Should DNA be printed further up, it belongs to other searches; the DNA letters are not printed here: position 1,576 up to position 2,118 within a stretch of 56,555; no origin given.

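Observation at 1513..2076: Cassette 2: stand-alone DnaJ-type zinc-finger mini-protein inside a 32-nt split inverted repeat, with complementary 5' and 3' UTR segments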

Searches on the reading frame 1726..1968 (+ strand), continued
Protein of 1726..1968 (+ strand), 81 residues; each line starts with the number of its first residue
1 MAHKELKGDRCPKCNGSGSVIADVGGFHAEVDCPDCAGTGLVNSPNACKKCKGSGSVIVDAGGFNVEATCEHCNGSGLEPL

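Call 29: find_encoding_contigs(protein=P0006, flank=8000, max_places=3)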
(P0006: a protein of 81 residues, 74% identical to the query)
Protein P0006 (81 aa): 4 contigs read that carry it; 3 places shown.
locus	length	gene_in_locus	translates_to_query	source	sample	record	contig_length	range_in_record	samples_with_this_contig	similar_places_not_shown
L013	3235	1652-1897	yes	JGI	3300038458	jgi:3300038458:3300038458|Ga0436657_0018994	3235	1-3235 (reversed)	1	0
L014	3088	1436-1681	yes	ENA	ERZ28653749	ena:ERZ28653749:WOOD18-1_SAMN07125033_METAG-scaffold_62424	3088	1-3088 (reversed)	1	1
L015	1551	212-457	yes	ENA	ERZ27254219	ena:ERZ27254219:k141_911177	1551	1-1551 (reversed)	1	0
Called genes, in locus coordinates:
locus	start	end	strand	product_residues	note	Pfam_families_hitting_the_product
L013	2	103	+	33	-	?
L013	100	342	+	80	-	-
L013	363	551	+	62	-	-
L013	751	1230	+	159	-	-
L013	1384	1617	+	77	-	-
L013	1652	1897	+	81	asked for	PF15777:Anti-TRAP (weak), PF23733:GRXCR1-2_C (faint), PF27659:CHP02642 (weak), PF00684:DnaJ_CXXCXGXG (weak)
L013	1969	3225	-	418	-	PF00534:Glycos_transf_1, PF13692:Glyco_trans_1_4 (weak)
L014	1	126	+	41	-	?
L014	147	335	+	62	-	-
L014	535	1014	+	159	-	-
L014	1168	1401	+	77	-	-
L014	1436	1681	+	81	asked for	PF15777:Anti-TRAP (weak), PF23733:GRXCR1-2_C (faint), PF27659:CHP02642 (weak), PF00684:DnaJ_CXXCXGXG (weak)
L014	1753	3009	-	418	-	PF00534:Glycos_transf_1, PF13692:Glyco_trans_1_4 (weak)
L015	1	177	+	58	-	?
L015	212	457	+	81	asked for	PF15777:Anti-TRAP (weak), PF23733:GRXCR1-2_C (faint), PF27659:CHP02642 (weak), PF00684:DnaJ_CXXCXGXG (weak)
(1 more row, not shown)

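Call 30: find_encoding_contigs(protein=P0017, flank=8000, max_places=3)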
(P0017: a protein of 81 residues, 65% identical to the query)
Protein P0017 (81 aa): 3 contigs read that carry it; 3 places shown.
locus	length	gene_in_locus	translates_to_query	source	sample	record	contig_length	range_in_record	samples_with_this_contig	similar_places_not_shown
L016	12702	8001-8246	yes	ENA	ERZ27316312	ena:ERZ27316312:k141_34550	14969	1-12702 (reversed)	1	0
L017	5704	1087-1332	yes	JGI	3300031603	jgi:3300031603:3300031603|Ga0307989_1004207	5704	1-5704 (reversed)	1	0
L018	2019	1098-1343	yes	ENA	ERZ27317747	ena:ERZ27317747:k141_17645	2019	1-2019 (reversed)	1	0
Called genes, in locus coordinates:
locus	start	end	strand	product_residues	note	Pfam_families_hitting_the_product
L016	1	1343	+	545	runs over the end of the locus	PF16158:N_BRCA1_IG (weak), PF08486:SpoIID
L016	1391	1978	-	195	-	-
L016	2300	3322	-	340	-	PF05496:RuvB_N, PF07728:AAA_5, PF13173:AAA_14 (faint), PF00004:AAA, PF17864:AAA_lid_4, PF05491:WHD_RuvB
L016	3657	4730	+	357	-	PF01156:IU_nuc_hydro (weak)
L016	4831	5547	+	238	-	-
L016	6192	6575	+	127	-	-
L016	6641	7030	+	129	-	-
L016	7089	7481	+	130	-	-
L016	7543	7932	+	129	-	-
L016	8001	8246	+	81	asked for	PF00684:DnaJ_CXXCXGXG (weak), PF15777:Anti-TRAP (faint), PF23733:GRXCR1-2_C (faint), PF00684:DnaJ_CXXCXGXG (weak)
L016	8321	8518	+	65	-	-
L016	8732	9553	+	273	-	PF02163:Peptidase_M50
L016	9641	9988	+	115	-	-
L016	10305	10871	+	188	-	-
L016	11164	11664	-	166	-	PF00293:NUDIX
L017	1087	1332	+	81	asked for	PF00684:DnaJ_CXXCXGXG (weak), PF15777:Anti-TRAP (faint), PF23733:GRXCR1-2_C (faint), PF00684:DnaJ_CXXCXGXG (weak)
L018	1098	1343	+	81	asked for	PF00684:DnaJ_CXXCXGXG (weak), PF15777:Anti-TRAP (faint), PF23733:GRXCR1-2_C (faint), PF00684:DnaJ_CXXCXGXG (weak)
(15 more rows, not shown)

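Call 40: search_protein_families(library=ncbifam, proteins=[window:1726-1968:+], max_evalue=0.01)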
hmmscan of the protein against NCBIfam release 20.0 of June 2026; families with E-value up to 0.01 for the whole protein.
window:1726-1968:+ (81 aa): 8 families
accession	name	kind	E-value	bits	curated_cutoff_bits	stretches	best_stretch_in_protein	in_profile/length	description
TIGR02349.1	DnaJ_bact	equivalog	1e-11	44.9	377.2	2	28-77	141-196/354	molecular chaperone DnaJ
NF008035.0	PRK10767.1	subfamily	1.1e-11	44.4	338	2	44-77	157-190/374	molecular chaperone DnaJ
NF010894.0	PRK14301.1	equivalog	8.9e-11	41.4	548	2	7-57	160-209/373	chaperone protein DnaJ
NF058604.1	RtpA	equivalog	1.5e-10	41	65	1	30-59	9-37/50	anti-TRAP protein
NF010872.0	PRK14279.1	equivalog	1.6e-07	30.8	556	2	44-77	189-222/394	molecular chaperone DnaJ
TIGR02642.1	phage_xxxx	hypoth_equivalog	3.6e-05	23.5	101.4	1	31-58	182-210/267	TIGR02642 family protein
NF010871.0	PRK14278.1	equivalog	0.0011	18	502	1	5-57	153-208/378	molecular chaperone DnaJ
TIGR02605.1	CxxC_CxxC_SSSS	subfamily_domain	0.0012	18.9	31.3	0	10-39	7-35/52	FmdB family zinc ribbon protein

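Call 62: predict_structure(alignment_id=A1)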
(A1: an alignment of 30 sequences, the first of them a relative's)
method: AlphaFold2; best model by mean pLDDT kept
length: 81 residues; sequences in the alignment: 30
mean_pLDDT: 83.9   pTM: 0.59
mean pLDDT of the five models: 83.9, 81.1, 78.7, 73.9, 69.0
residues with pLDDT >= 90: 10; 70-90: 68; 50-70: 1; < 50: 2
segments of 3 or more residues with pLDDT < 50: none
pLDDT, mean of each block of 10 residues (from residue 1): 75 89 80 86 89 84 81 88 74
secondary structure, 60 per line:
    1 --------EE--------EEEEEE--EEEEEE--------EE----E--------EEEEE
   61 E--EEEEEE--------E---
elements in order: E19-24 E27-32 E56-61 E64-69

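Call 64: search_solved_structures(query=A1, max_evalue=0.01, show_alignments=2)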
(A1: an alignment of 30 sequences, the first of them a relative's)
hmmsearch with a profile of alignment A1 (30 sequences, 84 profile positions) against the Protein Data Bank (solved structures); distinct sequences matched with E-value up to 0.01: 16.
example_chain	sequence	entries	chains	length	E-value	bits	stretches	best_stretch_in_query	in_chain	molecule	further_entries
1exk_A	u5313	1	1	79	6.8e-10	42.2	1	11-59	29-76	DNAJ PROTEIN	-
2ctt_A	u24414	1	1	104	6e-07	32.7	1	11-60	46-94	DnaJ homolog subfamily A member 3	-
1nlt_A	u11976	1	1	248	2.5e-06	30.7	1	11-58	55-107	Mitochondrial protein import protein MAS5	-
2vf7_A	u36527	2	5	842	6.1e-06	29.5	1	7-41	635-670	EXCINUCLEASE ABC, SUBUNIT A. | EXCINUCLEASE ABC SUBUNIT A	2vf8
9ga5_A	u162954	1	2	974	0.00012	25.3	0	7-41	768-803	UvrABC system protein A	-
3zqj_A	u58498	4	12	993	0.00013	25.3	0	7-41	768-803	UVRABC SYSTEM PROTEIN A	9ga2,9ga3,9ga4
6jzb_A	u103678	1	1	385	0.00029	24.1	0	12-60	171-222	Chaperone protein DnaJ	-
7sh1_A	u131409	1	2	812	0.00033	23.9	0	45-82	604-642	Excinuclease ABC subunit UvrA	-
3pih_A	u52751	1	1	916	0.00034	23.9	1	7-40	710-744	UvrABC system protein A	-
9gxk_A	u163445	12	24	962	0.00069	22.9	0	7-41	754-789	UvrABC system protein A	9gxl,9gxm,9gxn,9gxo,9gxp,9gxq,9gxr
9gxu_A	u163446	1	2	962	0.00069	22.9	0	7-41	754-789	UvrABC system protein A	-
9gxw_A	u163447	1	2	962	0.0007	22.9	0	7-41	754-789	UvrABC system protein A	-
2r6f_A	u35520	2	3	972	0.00071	22.9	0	7-40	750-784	Excinuclease ABC subunit A | Excinuclease ABC, A subunit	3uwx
7zhs_A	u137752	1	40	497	0.0011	22.2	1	11-69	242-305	Ubiquitin-like protein SMT3,DnaJ homolog subfamily A member 2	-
3lcz_A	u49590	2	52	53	0.0015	21.8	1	31-66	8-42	Inhibitor of TRAP, regulated by T-BOX (Trp) sequence RtpA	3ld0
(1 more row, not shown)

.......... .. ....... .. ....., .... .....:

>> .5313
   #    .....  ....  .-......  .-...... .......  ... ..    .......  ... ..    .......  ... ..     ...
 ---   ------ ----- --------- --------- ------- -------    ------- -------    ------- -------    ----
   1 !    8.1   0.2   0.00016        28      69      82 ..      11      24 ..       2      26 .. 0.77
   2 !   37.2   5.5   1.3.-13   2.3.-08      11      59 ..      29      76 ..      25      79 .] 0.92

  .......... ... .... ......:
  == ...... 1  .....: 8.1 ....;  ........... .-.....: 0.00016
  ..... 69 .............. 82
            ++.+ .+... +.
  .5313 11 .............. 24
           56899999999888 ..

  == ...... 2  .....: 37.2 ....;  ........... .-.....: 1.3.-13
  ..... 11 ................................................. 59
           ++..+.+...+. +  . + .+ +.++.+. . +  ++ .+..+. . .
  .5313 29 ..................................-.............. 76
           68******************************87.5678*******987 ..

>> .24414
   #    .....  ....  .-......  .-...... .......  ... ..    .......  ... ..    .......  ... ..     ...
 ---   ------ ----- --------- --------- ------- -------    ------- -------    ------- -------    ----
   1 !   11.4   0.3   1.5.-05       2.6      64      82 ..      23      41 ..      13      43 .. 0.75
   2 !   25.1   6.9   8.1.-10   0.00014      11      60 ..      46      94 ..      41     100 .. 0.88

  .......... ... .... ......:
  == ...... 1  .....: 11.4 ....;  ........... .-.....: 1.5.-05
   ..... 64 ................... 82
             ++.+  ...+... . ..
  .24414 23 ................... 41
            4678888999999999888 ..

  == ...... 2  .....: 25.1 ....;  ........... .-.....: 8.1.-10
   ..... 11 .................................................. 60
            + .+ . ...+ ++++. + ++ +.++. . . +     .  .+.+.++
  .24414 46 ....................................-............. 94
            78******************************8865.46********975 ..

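Call 65: fold_search(model_id=the predicted structure, library=pdb)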
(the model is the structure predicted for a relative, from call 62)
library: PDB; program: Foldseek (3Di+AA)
matches with E <= 10: 98; with E <= 0.001: 0
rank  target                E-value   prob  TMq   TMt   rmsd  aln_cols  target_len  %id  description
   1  2ctt_MODEL_1_A        2.7e-02  0.96  0.41  0.33   5.4        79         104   22  Solution structure of zinc finger domain from human DnaJ subfamily A menber 3 (released 2005-11-24)
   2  1exk_MODEL_1_A        1.2e-01  0.84  0.37  0.38   9.3        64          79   34  SOLUTION STRUCTURE OF THE CYSTEINE-RICH DOMAIN OF THE ESCHERICHIA COLI CHAPERONE PROTEIN DNAJ. (released 2000-07-26)
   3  3pih_A                1.7e-01  0.99  0.39  0.04   1.2        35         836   26  T. maritima UvrA in complex with fluorescein-modified DNA (released 2011-01-19)
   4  9gxm_A                2.0e-01  0.94  0.37  0.05   2.4        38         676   34  C. thermocellum UvrA in complex with unmodified DNA and AMPPNP (basal conformation) (released 2025-12-24)
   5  9gxp_A                2.9e-01  0.97  0.39  0.04   1.2        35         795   23  C. thermocellum UvrA in complex with DNA with an abasic site (basal conformation) (released 2025-12-24)
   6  6ekc_B1               2.9e-01  0.14  0.19  0.21   9.2        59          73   27  Crystal structure of the BSD2 homolog of Arabidopsis thaliana bound to the octameric assembly of RbcL from Thermosyne (released 2017-12-06)
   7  6jzb                  3.3e-01  0.16  0.29  0.10  11.2        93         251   22  Structural characterization of DnaJ from Streptococcus pneumonia presents a new tetramer of Hsp40 family (released 2020-11-04)
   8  3zqj_C                3.6e-01  0.95  0.41  0.04   1.5        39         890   26  Mycobacterium tuberculosis UvrA (released 2011-06-22)
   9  7zhs_A                3.8e-01  0.93  0.34  0.12   3.1        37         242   32  3D reconstruction of the cylindrical assembly of DnaJA2 delta G/F by imposing D5 symmetry (released 2023-07-26)
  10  9ga5_A                4.1e-01  0.96  0.39  0.04   1.2        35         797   26  MtUvrA2 bound to endogenous E. coli DNA (released 2025-04-23)
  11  7zhs_E                4.1e-01  0.92  0.34  0.20   3.1        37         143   32  3D reconstruction of the cylindrical assembly of DnaJA2 delta G/F by imposing D5 symmetry (released 2023-07-26)
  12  7zhs_H                4.1e-01  0.92  0.34  0.20   3.1        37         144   32  3D reconstruction of the cylindrical assembly of DnaJA2 delta G/F by imposing D5 symmetry (released 2023-07-26)
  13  3zqj_E                4.4e-01  0.95  0.38  0.04   1.6        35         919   26  Mycobacterium tuberculosis UvrA (released 2011-06-22)
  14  9gxl_A                5.3e-01  0.93  0.39  0.05   1.2        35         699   23  C. thermocellum UvrA in complex with AMPPNP (basal conformation) (released 2025-12-24)
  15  9gxk_A                6.1e-01  0.93  0.39  0.05   1.2        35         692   23  C. thermocellum UvrA (basal conformation) (released 2025-12-24)
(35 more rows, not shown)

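Call 79: find_related_loci(query=A1, collection=viral_contigs, flank=4000)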
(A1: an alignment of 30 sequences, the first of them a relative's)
Query A1 (81 aa) in viral_contigs; peptide patterns used: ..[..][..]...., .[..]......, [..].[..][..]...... (x = any residue, [..] = any of these).
26 stretches matched a pattern; 4 encode a relative of the query (tblastn E <= 1e-3); 4 distinct loci.
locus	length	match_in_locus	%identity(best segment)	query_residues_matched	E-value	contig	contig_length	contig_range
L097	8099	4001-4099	43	7-55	3e-7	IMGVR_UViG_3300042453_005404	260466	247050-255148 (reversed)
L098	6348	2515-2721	36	7-69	5e-6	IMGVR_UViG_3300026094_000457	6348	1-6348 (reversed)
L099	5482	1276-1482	36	7-69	5e-6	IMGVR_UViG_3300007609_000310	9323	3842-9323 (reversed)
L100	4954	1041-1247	33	7-69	1e-4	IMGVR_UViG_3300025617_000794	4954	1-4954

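Call 80: search_protein_families(library=phrogs, proteins=[window:1726-1968:+], max_evalue=0.01)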
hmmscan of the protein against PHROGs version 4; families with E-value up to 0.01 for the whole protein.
window:1726-1968:+ (81 aa): 20 families
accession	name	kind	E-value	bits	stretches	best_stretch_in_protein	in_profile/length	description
phrog_6060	-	transcription regulation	7.3e-12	46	2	4-41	9-48/61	anti-termination protein Q-like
phrog_8897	-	unknown function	2e-10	42.1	2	2-44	77-117/119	-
phrog_14336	-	unknown function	1.1e-08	35.9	2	44-78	159-193/363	-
phrog_127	-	transcription regulation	1.5e-08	35.6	1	9-80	115-199/253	anti-termination protein Q-like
phrog_3931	-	unknown function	3.9e-06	27.9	0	27-56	26-55/59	-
phrog_8027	-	unknown function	6.8e-06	27.3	2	47-77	7-37/153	-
phrog_22955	-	unknown function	3.5e-05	24.9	1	10-43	52-82/87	-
phrog_15035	-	unknown function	0.0002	22.4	1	11-42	8-40/64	-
phrog_20807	-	unknown function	0.0003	21.4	1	9-43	103-137/222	-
phrog_19003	-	unknown function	0.00031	22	1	30-80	9-61/114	-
phrog_26458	-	unknown function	0.00049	21.6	0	47-80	3-32/100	-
phrog_5085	-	unknown function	0.00053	21.4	1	4-44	12-48/106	-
phrog_9961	-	unknown function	0.00075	21.1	0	7-60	6-56/99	-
phrog_7429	-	unknown function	0.0013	19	1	5-43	326-365/418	-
phrog_31357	-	unknown function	0.0024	18.7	0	31-59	27-59/62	-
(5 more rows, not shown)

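Call 81: search_protein_families(library=padloc, proteins=[window:1726-1968:+], max_evalue=0.01)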
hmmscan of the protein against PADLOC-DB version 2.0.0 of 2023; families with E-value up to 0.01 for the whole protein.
window:1726-1968:+ (81 aa): 0 families

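Call 88: search_protein_representatives(alignment_id=A1)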
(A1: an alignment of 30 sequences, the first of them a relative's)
Query: 30 sequences, 84 profile positions. Proteins with E-value up to 0.001 (for the whole library): 2901; up to 1e-10: 78; up to 1e-30: 3. The best 150 are listed.
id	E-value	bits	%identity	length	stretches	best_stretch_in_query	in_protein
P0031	1.1e-32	128.1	-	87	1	3-83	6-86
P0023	4.2e-31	123.0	-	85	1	1-83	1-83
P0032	6.2e-31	122.4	-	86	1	3-83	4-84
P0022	1.2e-29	118.3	-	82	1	1-82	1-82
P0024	3.4e-27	110.4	-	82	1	4-82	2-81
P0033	1.6e-26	108.3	-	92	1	1-83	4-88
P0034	8.9e-24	99.5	-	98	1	4-82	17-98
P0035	2.9e-21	91.5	-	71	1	3-67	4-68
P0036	3.3e-21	91.3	-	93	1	4-83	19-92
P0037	6.7e-21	90.3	-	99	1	1-83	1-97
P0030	8.1e-21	90.0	-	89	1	5-83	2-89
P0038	1.7e-20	89.0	-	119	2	12-72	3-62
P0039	2.2e-20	88.6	-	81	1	9-83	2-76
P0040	1.9e-19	85.6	-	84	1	5-82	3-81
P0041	3.1e-18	81.8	-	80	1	8-82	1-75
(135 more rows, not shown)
